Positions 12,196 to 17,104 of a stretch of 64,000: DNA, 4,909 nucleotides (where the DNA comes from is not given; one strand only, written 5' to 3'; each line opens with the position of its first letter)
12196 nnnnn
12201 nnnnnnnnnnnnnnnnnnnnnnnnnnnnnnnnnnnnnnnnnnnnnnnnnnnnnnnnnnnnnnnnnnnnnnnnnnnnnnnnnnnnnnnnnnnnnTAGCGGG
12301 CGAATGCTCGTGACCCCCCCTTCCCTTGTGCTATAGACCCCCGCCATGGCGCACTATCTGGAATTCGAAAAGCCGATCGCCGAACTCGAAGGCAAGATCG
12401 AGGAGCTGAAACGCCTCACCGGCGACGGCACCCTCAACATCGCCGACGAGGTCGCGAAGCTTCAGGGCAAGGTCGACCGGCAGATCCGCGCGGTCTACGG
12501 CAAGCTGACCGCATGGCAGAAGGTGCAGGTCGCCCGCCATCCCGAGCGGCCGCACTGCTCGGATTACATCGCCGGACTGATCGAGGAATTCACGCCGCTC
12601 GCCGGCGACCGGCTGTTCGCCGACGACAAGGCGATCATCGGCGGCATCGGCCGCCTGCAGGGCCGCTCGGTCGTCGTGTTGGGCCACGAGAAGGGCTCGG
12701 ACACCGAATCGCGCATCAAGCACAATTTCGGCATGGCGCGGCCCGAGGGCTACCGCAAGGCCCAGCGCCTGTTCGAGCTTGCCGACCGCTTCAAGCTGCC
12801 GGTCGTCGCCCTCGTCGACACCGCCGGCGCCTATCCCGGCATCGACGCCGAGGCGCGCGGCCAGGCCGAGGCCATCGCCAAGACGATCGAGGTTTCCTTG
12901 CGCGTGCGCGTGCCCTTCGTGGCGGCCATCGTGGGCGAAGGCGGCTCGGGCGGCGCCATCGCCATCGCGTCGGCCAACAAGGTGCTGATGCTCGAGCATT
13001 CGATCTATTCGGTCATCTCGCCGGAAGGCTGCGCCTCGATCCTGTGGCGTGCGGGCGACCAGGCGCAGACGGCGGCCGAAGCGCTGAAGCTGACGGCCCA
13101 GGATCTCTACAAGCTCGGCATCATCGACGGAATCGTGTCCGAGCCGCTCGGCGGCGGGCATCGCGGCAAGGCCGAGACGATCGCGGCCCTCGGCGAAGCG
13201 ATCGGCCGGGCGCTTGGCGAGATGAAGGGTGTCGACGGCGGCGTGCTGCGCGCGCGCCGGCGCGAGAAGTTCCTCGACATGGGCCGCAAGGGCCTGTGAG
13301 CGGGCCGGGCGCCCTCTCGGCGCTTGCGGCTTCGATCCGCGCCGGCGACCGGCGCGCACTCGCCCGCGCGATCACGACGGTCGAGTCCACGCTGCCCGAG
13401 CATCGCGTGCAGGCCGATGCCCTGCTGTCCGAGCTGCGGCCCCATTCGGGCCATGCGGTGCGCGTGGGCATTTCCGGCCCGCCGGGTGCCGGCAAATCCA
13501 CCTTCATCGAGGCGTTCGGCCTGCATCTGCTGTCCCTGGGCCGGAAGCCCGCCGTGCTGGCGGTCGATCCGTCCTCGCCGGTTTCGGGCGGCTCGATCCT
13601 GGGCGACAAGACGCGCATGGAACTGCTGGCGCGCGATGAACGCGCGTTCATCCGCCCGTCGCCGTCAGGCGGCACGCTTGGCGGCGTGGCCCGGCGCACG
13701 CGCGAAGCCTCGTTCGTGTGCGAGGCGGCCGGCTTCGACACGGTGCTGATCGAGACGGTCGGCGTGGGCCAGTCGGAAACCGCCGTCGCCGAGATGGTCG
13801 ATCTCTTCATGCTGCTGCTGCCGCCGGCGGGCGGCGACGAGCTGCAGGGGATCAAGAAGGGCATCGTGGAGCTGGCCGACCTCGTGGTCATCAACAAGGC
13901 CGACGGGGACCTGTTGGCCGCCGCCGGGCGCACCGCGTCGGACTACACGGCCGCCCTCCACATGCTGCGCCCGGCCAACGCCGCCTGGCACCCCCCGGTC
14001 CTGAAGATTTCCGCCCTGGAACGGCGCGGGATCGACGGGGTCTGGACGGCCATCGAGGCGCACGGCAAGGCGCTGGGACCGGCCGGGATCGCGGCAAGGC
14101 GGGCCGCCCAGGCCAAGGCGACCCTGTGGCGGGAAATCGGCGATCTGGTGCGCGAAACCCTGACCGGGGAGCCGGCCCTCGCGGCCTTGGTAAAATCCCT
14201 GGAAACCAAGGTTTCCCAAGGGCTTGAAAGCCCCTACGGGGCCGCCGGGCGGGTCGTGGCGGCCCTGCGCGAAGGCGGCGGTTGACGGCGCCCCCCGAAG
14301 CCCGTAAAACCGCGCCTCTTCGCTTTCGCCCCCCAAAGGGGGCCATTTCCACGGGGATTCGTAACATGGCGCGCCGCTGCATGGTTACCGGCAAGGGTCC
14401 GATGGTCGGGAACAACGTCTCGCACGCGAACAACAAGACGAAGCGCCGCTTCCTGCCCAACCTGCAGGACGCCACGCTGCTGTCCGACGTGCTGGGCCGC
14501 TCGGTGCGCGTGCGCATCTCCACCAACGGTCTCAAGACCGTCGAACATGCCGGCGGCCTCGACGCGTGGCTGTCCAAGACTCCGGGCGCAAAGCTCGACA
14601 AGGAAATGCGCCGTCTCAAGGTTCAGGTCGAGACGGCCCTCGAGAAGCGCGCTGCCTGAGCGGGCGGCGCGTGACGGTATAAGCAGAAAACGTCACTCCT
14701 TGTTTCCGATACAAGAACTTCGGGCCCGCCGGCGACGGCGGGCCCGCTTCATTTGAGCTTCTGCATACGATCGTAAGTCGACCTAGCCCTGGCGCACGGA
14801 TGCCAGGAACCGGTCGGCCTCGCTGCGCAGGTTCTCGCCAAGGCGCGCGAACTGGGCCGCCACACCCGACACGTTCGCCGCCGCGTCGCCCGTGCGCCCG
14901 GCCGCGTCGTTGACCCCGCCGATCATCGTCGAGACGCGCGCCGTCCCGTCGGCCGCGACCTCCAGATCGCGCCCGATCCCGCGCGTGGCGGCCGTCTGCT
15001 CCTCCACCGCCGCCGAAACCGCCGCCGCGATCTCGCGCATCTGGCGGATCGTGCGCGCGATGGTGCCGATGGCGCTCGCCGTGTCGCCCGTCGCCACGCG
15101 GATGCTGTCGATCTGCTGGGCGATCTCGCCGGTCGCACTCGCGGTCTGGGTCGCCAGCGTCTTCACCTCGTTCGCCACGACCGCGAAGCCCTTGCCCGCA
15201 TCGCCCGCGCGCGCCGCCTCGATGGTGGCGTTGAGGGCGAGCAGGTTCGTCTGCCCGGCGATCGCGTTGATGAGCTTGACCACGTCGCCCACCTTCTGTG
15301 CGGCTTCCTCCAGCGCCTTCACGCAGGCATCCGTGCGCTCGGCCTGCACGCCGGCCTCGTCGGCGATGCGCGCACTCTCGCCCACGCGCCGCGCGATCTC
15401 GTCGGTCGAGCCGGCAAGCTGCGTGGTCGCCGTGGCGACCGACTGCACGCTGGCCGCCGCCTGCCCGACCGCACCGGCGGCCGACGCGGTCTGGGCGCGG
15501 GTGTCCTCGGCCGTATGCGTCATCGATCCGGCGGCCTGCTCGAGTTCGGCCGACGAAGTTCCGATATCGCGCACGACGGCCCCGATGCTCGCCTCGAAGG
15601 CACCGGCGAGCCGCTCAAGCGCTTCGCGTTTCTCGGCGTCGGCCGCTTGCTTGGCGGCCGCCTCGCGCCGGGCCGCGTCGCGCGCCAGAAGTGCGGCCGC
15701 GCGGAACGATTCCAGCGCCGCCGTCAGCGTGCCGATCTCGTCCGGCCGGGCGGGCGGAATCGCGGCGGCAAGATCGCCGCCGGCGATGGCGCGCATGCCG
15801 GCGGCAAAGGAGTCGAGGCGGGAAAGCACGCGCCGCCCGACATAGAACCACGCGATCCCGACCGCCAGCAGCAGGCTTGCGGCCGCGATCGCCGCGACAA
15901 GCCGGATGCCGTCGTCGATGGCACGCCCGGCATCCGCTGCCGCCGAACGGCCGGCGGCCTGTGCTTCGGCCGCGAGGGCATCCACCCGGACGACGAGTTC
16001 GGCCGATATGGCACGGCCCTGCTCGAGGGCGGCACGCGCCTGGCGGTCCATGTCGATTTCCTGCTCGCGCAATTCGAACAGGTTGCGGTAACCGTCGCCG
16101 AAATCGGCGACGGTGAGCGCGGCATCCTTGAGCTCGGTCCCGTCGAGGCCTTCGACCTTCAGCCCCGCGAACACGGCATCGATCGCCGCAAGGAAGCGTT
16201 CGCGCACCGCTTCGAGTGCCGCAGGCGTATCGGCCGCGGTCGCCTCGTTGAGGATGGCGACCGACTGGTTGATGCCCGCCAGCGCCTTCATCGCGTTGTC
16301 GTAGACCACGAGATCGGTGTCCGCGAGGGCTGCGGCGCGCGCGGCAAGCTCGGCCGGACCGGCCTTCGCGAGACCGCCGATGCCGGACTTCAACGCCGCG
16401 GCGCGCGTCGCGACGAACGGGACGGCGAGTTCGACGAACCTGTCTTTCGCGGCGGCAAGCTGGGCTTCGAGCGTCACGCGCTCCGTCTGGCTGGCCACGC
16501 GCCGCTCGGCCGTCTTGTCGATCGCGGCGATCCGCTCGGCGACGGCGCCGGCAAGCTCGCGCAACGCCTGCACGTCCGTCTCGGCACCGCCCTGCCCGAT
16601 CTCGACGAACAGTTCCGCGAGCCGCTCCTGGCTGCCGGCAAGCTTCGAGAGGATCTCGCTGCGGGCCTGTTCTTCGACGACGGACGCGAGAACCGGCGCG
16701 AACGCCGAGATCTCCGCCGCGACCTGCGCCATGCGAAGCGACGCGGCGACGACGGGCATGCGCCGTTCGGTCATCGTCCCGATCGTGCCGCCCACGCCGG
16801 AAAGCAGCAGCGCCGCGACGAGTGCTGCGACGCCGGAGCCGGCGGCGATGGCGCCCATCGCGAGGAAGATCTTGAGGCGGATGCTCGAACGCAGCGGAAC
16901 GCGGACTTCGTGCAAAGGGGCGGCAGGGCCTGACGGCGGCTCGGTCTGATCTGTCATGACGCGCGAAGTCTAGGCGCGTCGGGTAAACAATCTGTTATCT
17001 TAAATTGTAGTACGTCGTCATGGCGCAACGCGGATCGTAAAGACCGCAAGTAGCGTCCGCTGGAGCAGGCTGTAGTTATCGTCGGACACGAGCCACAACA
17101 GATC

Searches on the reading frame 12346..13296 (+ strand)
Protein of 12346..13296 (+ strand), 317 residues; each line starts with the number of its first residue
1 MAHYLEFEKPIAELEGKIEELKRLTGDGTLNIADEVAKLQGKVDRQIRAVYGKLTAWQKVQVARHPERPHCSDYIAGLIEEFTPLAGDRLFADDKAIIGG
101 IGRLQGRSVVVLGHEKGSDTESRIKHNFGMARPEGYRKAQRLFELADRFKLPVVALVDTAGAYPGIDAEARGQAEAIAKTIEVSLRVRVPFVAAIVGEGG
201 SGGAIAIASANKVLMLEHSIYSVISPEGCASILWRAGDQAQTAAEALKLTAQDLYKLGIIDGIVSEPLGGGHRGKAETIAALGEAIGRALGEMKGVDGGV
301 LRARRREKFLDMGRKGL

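Call 46: search_protein_families(library=pfam, proteins=[window:12346-13296:+], max_evalue=0.001)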
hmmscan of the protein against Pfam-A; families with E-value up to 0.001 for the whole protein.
window:12346-13296:+ (317 aa): 2 families
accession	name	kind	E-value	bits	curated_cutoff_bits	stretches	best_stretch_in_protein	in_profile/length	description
PF03255.19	ACCA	-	8e-136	452.7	23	1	4-313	1-310/310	Acetyl co-enzyme A carboxylase carboxyltransferase-like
PF01039.27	Carboxyl_trans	-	3.4e-19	69.3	22.3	1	96-245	283-428/493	Carboxyl transferase domain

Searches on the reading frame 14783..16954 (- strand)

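Call 46: search_protein_families(library=pfam, proteins=[window:14783-16954:-], max_evalue=0.001)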
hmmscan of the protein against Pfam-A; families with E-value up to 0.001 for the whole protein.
window:14783-16954:- (723 aa): 2 families
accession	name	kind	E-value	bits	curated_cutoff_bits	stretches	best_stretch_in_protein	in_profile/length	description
PF00015.26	MCPsignal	-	3.4e-27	95.8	34.6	1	527-684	7-164/172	Methyl-accepting chemotaxis protein (MCP) signalling domain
PF00672.30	HAMP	-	2.9e-10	40.8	25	1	372-419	2-49/53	HAMP domain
